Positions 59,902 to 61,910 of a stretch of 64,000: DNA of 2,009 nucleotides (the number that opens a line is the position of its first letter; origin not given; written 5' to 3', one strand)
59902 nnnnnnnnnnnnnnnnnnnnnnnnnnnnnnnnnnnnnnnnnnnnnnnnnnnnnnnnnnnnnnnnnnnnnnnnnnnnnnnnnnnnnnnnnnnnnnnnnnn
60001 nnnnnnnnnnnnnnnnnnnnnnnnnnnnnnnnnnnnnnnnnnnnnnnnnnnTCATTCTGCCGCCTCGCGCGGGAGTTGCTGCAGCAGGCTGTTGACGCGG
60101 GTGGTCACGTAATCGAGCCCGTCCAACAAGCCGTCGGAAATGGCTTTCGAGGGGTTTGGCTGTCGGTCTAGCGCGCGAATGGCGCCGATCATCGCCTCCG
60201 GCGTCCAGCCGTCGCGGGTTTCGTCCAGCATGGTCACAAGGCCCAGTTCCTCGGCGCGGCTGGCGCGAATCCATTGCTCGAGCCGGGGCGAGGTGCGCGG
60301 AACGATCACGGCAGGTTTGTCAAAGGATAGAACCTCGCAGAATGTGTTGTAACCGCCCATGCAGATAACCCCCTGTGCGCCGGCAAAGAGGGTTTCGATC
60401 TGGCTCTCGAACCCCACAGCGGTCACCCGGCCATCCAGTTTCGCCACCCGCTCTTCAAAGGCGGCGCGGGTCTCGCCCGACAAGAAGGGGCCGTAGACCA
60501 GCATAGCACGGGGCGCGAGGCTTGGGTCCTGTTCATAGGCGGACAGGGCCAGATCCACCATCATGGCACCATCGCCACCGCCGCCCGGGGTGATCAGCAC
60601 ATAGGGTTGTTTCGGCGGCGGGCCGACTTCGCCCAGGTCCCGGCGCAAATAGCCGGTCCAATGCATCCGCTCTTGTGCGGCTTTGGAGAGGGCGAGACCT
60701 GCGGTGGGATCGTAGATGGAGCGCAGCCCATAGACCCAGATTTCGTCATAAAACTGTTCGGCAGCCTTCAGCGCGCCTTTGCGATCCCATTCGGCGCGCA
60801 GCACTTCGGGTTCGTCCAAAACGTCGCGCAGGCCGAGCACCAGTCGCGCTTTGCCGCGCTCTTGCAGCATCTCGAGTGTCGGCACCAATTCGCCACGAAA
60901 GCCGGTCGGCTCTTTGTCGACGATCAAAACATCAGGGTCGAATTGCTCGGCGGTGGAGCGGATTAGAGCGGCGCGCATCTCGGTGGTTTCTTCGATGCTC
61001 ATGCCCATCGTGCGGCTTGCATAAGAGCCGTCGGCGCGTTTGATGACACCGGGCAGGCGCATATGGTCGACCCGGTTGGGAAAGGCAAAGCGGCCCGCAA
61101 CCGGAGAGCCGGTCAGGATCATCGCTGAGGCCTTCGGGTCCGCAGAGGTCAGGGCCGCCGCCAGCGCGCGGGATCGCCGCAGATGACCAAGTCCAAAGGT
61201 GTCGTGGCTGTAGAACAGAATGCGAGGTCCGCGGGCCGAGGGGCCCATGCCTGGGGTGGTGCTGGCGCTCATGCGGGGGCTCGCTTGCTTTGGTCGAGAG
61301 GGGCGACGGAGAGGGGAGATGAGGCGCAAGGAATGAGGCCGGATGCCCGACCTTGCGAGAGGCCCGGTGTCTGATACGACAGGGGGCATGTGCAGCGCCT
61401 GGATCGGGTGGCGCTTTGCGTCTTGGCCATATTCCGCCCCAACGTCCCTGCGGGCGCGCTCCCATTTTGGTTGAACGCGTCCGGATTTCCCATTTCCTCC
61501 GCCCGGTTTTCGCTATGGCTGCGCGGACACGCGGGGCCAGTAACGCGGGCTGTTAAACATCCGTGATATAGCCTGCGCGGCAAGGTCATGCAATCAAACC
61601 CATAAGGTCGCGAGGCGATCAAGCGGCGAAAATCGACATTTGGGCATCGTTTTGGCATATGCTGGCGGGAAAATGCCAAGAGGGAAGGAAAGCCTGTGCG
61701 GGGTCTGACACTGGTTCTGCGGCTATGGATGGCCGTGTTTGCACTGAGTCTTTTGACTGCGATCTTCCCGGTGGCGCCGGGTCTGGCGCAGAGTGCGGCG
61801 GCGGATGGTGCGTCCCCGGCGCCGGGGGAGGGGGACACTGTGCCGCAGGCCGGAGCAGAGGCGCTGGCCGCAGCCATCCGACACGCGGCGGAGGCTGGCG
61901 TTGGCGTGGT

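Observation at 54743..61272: Seven-gene, translationally coupled glycoside-building operon of unknown product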

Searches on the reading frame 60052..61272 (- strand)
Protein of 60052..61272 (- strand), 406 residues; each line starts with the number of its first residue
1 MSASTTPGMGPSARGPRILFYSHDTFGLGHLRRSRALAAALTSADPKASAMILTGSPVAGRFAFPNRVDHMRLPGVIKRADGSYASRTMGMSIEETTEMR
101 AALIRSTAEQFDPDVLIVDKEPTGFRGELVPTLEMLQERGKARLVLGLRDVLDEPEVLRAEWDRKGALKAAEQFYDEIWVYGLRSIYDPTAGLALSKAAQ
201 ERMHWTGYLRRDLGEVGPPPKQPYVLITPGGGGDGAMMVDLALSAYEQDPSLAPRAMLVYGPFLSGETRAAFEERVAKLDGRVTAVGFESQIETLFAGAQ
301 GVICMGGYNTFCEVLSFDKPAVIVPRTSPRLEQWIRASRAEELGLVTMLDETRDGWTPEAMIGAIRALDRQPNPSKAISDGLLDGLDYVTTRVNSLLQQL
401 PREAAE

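Call 4: search_protein_families(library=pfam, proteins=[window:60052-61272:-], max_evalue=0.01)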
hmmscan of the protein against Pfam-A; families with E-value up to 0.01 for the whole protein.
window:60052-61272:- (406 aa): 1 family
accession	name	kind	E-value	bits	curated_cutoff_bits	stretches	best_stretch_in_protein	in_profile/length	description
PF04101.22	Glyco_tran_28_C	-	1.4e-05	25.7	22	1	276-369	49-141/166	Glycosyltransferase family 28 C-terminal domain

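Call 5: search_protein_families(library=ncbifam, proteins=[window:60052-61272:-], max_evalue=0.01)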
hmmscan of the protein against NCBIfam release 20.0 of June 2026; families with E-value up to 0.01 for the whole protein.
window:60052-61272:- (406 aa): 3 families
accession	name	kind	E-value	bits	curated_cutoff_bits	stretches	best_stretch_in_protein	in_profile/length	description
TIGR00661.1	MJ1255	subfamily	9.6e-10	38.2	195.9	1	275-352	223-300/321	MJ1255/VC2487 family glycosyltransferase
TIGR01133.1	murG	equivalog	0.00031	19.9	250.25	1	270-379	226-334/353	undecaprenyldiphospho-muramoylpentapeptide beta-N-acetylglucosaminyltransferase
TIGR01426.2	MGT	subfamily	0.0016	17.5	260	1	298-370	292-359/393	macrolide family glycosyltransferase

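Call 25: search_dna_similar(collection=plasmids, mode=protein, query=window:60052-61272:-, max_rows=60, max_evalue=1e-20, rows=spread)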
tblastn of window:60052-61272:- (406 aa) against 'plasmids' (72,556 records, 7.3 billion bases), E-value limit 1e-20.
Records with a match: 274; places in all: 274; records where one place covers at least 80% of the query: 274.
Best place of each record, by identity: 80-90% 3; 60-80% 4; <60% 267.
By first word of the organism name: Rhizobium 143; Sinorhizobium 80; Escherichia 10; Ensifer 9; Azospirillum 7; Phyllobacterium 5; Sulfitobacter 4; Candidatus 4; Shinella 3; Tritonibacter 2; and 7 more.
By predicted mobility (MOB-suite, as given by PLSDB): non-mobilizable 140; mobilizable 96; conjugative 38.
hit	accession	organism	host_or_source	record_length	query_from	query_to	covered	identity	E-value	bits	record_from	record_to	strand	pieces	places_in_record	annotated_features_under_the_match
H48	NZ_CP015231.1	Tritonibacter mobilis F1926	cell culture,seawater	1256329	1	406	100%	89.9%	0e+0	714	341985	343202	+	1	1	record has no annotation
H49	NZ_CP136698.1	Sulfitobacter dubius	Macrocystis pyrifera gametophyte,Whole ...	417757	17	399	94%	69.2%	3e-163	514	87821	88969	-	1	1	glycosyltransferase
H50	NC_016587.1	Azospirillum lipoferum 4B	-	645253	9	398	96%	56.9%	6e-127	410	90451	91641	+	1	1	membrane protein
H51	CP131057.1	Hyphomicrobiales bacterium UR115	tomato,bacteria,rhizosphere soil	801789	17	399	94%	49.7%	1e-108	357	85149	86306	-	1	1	none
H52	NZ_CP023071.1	Sinorhizobium fredii CCBAU 83666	G.max,nodule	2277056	17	403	95%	45.8%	3e-96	322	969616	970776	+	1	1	record has no annotation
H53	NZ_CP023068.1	Sinorhizobium sojae CCBAU 05684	G.max,nodule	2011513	8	403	98%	44.6%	2e-89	302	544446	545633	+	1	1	record has no annotation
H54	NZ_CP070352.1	Ensifer sp. PDNC004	cell culture,Plastic debris in ...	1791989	17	399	94%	46.0%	2e-88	299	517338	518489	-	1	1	none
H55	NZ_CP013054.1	Sinorhizobium americanum CCGM7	Phaseolus vulgaris,root nodules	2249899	17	403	95%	45.3%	6e-97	324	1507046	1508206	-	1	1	none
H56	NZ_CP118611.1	Ensifer adhaerens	Pure isolate,Rhizosphere of Cyperus ...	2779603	17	399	94%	45.8%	5e-88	298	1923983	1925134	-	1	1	none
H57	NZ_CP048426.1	Rhizobium daejeonense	Cell,soil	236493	10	406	98%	43.8%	1e-84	289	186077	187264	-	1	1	glycosyltransferase family protein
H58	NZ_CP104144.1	Rhizobium sullae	Sulla coronaria,cell culture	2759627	1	399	98%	43.5%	4e-89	301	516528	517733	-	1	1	record has no annotation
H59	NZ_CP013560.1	Rhizobium phaseoli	Phaseolus vulgaris,Whole ...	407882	6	393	96%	44.7%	4e-85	290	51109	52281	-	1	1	glycosyltransferase family protein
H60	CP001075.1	Rhizobium etli CIAT 652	-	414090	6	393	96%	44.7%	4e-85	290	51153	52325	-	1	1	redA: membrane-anchored protein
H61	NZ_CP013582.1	Rhizobium phaseoli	Phaseolus vulgaris,Whole ...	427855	6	393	96%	44.7%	4e-85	290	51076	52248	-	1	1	glycosyltransferase family protein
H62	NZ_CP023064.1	Sinorhizobium sp. CCBAU 05631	G.max,nodule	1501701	17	403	95%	44.8%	1e-95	320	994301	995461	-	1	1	record has no annotation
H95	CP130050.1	Sinorhizobium meliloti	Medicago,Cell culture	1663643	17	349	82%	47.9%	4e-86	293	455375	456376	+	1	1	glycosyltransferase family protein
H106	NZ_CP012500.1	Escherichia coli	food,lettuce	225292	17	397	94%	34.2%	1e-53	199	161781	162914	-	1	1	glycosyl transferase family 28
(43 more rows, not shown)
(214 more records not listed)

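Call 26: get_annotated_region(hit=H60, flank=10000)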
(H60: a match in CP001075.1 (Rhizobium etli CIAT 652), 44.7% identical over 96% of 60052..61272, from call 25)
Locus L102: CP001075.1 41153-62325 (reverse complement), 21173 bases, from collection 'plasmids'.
description: Rhizobium etli CIAT 652 plasmid pA, complete sequence
organism: Rhizobium etli CIAT 652 (NCBI taxid 491916)
taxonomy: Bacteria; Pseudomonadota; Alphaproteobacteria; Hyphomicrobiales; Rhizobiaceae; Rhizobium; Rhizobium etli; Rhizobium etli CIAT 652
host: -; source: -; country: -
typing (MOB-suite, as given by PLSDB): non-mobilizable; replicon rep_cluster_83
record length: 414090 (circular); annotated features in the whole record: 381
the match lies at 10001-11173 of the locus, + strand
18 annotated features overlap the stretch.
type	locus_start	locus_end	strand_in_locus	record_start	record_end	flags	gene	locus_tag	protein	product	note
CDS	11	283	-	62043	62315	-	-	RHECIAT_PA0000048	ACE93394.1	hypothetical conserved protein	-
CDS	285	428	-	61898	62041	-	-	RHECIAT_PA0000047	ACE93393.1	hypothetical protein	-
CDS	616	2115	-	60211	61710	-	-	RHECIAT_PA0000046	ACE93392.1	probable UDP-glucose 6-dehydrogenase protein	-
CDS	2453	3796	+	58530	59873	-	cyaAa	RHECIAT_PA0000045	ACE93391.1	adenylate cyclase protein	-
CDS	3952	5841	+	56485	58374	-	-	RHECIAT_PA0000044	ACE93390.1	probable oligopeptide ABC transporter, ATP-binding protein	-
CDS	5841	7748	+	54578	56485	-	-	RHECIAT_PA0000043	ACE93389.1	probable oligopeptide ABC transporter, substrate-binding protein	-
CDS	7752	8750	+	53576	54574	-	-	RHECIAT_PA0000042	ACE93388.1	probable oligopeptide ABC transporter, permease protein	-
CDS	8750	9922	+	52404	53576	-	-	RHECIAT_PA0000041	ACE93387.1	probable oligopeptide ABC transporter, permease protein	-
CDS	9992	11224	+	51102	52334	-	redA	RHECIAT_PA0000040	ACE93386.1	membrane-anchored protein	-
CDS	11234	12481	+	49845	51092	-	redB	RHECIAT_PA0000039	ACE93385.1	glycosyltransferase protein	-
CDS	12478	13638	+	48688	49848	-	-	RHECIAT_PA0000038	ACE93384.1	putative glycosyltransferase protein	-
CDS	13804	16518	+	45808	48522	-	-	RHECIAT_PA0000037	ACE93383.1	putative multidrug ABC transporter, ATP-binding and permease protein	-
CDS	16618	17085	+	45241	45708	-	-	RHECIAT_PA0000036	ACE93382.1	putative transcriptional regulator protein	-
CDS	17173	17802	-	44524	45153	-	-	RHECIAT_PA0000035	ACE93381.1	hypothetical protein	-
CDS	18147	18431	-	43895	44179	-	-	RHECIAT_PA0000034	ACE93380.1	hypothetical conserved protein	-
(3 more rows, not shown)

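Call 27: get_annotated_region(hit=H95, flank=10000)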
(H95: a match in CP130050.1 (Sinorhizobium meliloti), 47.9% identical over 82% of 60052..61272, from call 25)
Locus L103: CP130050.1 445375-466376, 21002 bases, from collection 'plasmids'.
description: Sinorhizobium meliloti strain R28 plasmid pSymB, complete sequence
organism: Sinorhizobium meliloti (NCBI taxid 382)
taxonomy: Bacteria; Pseudomonadota; Alphaproteobacteria; Hyphomicrobiales; Rhizobiaceae; Sinorhizobium; Sinorhizobium meliloti
host: -; source: Medicago,Cell culture; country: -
typing (MOB-suite, as given by PLSDB): mobilizable; relaxase MOBQ
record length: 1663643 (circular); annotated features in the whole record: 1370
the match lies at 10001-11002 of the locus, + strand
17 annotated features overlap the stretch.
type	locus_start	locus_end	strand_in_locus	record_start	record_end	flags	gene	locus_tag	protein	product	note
CDS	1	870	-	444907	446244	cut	-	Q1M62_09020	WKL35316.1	nucleotide sugar dehydrogenase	-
CDS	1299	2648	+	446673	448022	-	-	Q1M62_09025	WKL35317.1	adenylate/guanylate cyclase domain-containing protein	-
CDS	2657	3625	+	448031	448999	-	-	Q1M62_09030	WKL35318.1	polysaccharide lyase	-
CDS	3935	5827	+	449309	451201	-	-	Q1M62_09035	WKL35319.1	ABC transporter ATP-binding protein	-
CDS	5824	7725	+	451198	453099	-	-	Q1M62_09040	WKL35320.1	ABC transporter substrate-binding protein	-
CDS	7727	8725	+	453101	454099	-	-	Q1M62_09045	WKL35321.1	ABC transporter permease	-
CDS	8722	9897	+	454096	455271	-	-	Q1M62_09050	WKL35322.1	ABC transporter permease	-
CDS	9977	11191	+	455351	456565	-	-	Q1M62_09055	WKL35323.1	glycosyltransferase family protein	-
CDS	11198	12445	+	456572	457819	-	-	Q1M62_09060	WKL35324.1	glycosyltransferase family 4 protein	-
CDS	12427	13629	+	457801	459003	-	-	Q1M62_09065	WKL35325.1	glycosyltransferase family protein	-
CDS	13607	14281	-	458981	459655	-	-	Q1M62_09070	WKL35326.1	class I SAM-dependent methyltransferase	-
CDS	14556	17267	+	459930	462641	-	-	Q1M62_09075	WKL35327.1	ABC transporter ATP-binding protein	-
CDS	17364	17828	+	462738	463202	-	-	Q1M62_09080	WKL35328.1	Crp/Fnr family transcriptional regulator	-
CDS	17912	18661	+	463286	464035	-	-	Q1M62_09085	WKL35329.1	FkbM family methyltransferase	-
CDS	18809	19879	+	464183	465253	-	-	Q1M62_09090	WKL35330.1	LacI family DNA-binding transcriptional regulator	-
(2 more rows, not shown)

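Call 36: search_solved_structures(query=window:60052-61272:-, max_evalue=1)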
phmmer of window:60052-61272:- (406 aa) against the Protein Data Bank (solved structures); distinct sequences matched with E-value up to 1: 3.
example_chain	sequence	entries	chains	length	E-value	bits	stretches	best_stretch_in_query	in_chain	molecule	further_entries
3rsc_A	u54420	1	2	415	0.051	15.7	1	301-367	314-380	CalG2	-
3iaa_A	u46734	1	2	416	0.051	15.7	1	301-367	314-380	CalG2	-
7vlb_A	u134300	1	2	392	0.68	12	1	291-350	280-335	UDP-glycosyltransferase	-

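Call 44: get_annotated_region(hit=H106, flank=9000)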
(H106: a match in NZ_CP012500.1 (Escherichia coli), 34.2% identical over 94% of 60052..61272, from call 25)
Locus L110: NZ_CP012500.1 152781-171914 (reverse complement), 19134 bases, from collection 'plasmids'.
description: Escherichia coli strain 09-00049 plasmid pCFSAN004180G, complete sequence
organism: Escherichia coli (NCBI taxid 562)
taxonomy: Bacteria; Pseudomonadota; Gammaproteobacteria; Enterobacterales; Enterobacteriaceae; Escherichia; Escherichia coli
host: -; source: food,lettuce; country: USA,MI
typing (MOB-suite, as given by PLSDB): conjugative; replicon IncFIA,IncFIB; relaxase MOBF,MOBP; mating-pair formation MPF_F
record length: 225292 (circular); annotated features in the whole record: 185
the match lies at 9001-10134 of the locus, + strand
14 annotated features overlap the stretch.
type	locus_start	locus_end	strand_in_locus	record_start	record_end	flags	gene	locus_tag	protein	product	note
CDS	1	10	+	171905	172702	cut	faeH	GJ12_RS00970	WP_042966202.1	F4 (K88) fimbria minor subunit FaeH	-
CDS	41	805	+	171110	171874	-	faeI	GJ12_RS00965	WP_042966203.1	F4 (K88) fimbria minor subunit FaeI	-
CDS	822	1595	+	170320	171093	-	faeJ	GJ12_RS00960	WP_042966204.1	F4 (K88) fimbria accessory protein FaeJ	-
CDS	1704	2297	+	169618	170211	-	-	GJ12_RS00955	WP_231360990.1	hypothetical protein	-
CDS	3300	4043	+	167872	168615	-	-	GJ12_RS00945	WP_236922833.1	fimbrial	-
CDS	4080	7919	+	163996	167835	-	-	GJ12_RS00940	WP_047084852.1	S6 family peptidase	GO:0006508 - proteolysis [Evidence IEA]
CDS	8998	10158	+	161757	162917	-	-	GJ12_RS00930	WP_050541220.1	glycosyl transferase family 28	-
CDS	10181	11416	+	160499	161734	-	-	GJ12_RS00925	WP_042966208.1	glycosyltransferase family 4 protein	-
CDS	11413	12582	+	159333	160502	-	-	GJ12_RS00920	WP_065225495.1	glycosyltransferase family 4 protein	-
CDS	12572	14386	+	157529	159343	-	-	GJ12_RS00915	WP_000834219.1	ABC transporter ATP-binding protein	-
CDS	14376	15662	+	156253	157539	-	-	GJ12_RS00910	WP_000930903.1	aminoglycoside phosphotransferase family protein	GO:0016310 - phosphorylation [Evidence IEA]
CDS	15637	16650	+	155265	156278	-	-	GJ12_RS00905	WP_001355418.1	phosphotransferase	-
CDS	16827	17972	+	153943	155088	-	-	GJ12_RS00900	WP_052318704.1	alginate export family protein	-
CDS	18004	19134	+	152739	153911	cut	-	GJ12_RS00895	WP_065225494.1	nucleotide sugar dehydrogenase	GO:0000271 - polysaccharide biosynthetic process [Evidence IEA]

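Call 77: list_cluster_members(proteins=[L103:9977-11191:+, L102:9992-11224:+, L102:11234-12481:+, L099:4856-6076:+])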
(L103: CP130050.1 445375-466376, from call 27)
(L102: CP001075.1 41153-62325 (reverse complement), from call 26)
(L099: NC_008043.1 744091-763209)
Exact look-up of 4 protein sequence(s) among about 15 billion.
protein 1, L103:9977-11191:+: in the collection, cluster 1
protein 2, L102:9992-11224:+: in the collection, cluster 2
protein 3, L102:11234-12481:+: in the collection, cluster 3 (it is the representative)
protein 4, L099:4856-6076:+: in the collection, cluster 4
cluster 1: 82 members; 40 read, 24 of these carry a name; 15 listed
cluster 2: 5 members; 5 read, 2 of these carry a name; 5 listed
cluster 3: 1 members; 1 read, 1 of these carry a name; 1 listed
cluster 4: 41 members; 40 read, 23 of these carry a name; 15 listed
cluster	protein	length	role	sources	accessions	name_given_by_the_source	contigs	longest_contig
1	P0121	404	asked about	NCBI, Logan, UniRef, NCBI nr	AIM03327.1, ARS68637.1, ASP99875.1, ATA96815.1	putative glycosyltransferase [Sinorhizobium meliloti] | Glycosyl transferase family 28 C-terminal domain-containing protein n=1 Tax=Rhizobium ... | glycosyltransferase family protein [Sinorhizobium meliloti]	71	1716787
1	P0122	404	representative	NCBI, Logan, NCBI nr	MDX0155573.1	hypothetical protein GOC22_07740 [Sinorhizobium meliloti] | hypothetical protein [Sinorhizobium meliloti]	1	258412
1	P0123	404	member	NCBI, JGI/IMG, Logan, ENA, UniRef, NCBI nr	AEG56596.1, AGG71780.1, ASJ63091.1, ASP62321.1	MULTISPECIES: glycosyltransferase family protein [Sinorhizobium] | predicted glycosyltransferase | Glycosyl transferase family protein n=3 Tax=Sinorhizobium TaxID=28105 RepID=H0G3B4_RHIML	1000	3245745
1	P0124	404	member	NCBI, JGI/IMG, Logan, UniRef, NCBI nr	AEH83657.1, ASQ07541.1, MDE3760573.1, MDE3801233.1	hypothetical protein HR059_23725 (plasmid) [Sinorhizobium meliloti WSM1022] | predicted glycosyltransferase | Membrane-anchored protein n=1 Tax=Sinorhizobium meliloti (strain SM11) TaxID=707241 ...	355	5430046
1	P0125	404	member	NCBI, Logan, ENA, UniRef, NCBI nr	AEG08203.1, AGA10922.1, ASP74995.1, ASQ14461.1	glycosyltransferase family protein [Sinorhizobium meliloti] | glycosyltransferase family protein n=1 Tax=Rhizobium meliloti TaxID=382 ...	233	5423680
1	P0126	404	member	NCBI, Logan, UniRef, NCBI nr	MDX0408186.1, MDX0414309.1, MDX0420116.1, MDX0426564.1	hypothetical protein GOC91_27755 [Sinorhizobium medicae] | Putative membrane-anchored protein n=1 Tax=Sinorhizobium medicae TaxID=110321 ... | glycosyltransferase family protein [Sinorhizobium medicae]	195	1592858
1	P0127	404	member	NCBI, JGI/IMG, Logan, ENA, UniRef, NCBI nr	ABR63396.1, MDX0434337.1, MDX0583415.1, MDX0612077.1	glycosyltransferase family protein [Sinorhizobium medicae] | Putative membrane-anchored protein n=1 Tax=Sinorhizobium medicae (strain WSM419) ...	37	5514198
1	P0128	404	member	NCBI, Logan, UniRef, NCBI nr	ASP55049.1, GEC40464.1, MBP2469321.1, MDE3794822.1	hypothetical protein CN204_05435 [Sinorhizobium meliloti] | glycosyltransferase family protein n=1 Tax=Rhizobium meliloti TaxID=382 ... | glycosyltransferase family protein [Sinorhizobium meliloti]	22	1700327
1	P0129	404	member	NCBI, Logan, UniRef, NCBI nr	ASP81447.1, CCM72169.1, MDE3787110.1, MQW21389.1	glycosyltransferase family protein [Sinorhizobium meliloti] | RedA n=1 Tax=Rhizobium meliloti TaxID=382 RepID=Q9X6W3_RHIML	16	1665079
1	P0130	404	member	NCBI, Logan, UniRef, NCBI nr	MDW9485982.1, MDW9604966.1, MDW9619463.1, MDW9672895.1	hypothetical protein GOA59_08635 [Sinorhizobium meliloti] | glycosyltransferase family protein n=1 Tax=Rhizobium meliloti TaxID=382 ... | glycosyltransferase family protein [Sinorhizobium meliloti]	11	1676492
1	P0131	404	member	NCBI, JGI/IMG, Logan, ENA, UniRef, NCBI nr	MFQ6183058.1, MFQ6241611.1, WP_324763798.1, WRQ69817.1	glycosyltransferase family protein [Sinorhizobium meliloti] | predicted glycosyltransferase | glycosyltransferase family protein n=1 Tax=Rhizobium meliloti TaxID=382 ...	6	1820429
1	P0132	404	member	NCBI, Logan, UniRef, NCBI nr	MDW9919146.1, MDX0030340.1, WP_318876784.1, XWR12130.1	hypothetical protein GOB36_01040 [Sinorhizobium meliloti] | glycosyltransferase family protein n=1 Tax=Rhizobium meliloti TaxID=382 ... | hypothetical protein [Sinorhizobium meliloti]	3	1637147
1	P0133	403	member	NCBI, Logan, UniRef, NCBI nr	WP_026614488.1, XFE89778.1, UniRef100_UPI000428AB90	glycosyltransferase family protein [Ensifer aridi] | glycosyltransferase family protein n=1 Tax=Ensifer aridi TaxID=1708715 RepID=UPI000428AB90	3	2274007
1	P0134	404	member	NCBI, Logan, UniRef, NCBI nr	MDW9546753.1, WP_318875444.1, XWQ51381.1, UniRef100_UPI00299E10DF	glycosyltransferase family protein [Sinorhizobium meliloti] | glycosyltransferase family protein n=1 Tax=Rhizobium meliloti TaxID=382 ... | hypothetical protein [Sinorhizobium meliloti]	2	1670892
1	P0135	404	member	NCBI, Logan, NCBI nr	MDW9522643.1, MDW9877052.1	hypothetical protein GOA61_03515 [Sinorhizobium meliloti] | hypothetical protein [Sinorhizobium meliloti]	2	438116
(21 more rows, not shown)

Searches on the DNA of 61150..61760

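Call 62: search_rna_families(source=window, start=61150, end=61760, threshold=evalue, max_evalue=10, show_alignments=3)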
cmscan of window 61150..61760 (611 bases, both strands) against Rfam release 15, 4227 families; matches with E-value up to 10: 2.
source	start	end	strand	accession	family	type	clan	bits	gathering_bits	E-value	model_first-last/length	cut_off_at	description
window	61451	61483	+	RF00110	RybB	Gene; sRNA;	-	15.8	40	1.6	36-68/79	no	RybB RNA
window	61695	61760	+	RF02246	Six3os1_1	Gene; lncRNA;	-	11.5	50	5.8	1-70/87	3'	Six3os1 conserved region 1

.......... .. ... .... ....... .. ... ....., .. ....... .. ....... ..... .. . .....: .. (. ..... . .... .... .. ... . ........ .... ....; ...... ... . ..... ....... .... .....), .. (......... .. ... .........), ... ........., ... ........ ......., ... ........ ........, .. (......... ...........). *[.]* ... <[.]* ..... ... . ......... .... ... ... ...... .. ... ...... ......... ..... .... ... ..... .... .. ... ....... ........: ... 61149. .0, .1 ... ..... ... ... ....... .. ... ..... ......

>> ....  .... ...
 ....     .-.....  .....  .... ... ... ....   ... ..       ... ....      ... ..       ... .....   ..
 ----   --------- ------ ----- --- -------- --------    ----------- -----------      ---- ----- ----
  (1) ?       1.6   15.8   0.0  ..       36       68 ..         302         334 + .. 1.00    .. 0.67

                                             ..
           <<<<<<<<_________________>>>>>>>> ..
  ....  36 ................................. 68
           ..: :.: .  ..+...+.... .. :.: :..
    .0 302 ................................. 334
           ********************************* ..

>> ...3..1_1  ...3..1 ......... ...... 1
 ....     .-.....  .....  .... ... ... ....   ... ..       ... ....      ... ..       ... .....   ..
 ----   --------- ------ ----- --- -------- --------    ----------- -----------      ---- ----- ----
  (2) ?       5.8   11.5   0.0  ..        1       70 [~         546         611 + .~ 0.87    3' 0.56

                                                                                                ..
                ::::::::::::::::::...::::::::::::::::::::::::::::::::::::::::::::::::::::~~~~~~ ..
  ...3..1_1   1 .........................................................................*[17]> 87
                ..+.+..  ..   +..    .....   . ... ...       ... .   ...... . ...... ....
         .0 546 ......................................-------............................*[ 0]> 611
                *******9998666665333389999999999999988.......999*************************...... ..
